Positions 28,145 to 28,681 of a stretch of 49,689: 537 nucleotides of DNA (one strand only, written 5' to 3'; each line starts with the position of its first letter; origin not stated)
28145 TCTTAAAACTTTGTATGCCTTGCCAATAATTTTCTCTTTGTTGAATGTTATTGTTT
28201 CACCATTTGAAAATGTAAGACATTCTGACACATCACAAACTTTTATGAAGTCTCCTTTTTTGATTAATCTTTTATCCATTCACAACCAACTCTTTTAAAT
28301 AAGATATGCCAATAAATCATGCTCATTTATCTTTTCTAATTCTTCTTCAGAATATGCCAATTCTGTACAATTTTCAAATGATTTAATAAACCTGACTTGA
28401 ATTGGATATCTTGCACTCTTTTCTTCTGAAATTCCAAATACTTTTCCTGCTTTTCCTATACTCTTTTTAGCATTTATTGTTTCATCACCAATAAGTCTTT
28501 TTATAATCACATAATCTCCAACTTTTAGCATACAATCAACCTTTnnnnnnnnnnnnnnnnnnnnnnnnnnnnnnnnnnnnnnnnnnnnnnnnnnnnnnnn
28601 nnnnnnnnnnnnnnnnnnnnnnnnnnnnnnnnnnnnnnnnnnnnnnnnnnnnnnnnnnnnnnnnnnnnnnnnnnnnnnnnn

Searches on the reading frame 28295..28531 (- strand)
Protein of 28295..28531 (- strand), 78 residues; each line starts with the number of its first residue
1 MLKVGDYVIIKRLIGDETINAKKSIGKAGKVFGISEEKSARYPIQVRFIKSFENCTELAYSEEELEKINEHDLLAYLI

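Call 8: search_protein_families(library=pfam, proteins=[window:28295-28531:-], max_evalue=0.1)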
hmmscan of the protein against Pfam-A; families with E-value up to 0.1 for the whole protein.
window:28295-28531:- (78 aa): 2 families
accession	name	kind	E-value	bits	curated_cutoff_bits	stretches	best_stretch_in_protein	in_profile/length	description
PF02427.23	PSI_PsaE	-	0.023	14.8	27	1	28-67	20-59/60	Photosystem I reaction centre subunit IV / PsaE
PF24731.1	DUF7683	-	0.066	14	27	0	47-77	2-32/73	Domain of unknown function (DUF7683)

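Call 9: search_protein_families(library=phrogs, proteins=[window:28295-28531:-], max_evalue=0.1)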
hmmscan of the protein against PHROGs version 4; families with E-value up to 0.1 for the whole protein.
window:28295-28531:- (78 aa): 3 families
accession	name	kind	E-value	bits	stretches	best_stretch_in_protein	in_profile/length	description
phrog_7193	-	unknown function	0.0049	17.5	1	21-65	16-57/142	-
phrog_2827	-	unknown function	0.06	14.7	1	3-69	7-70/102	-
phrog_24527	-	head and packaging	0.072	11.5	1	2-62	774-839/1940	virion structural protein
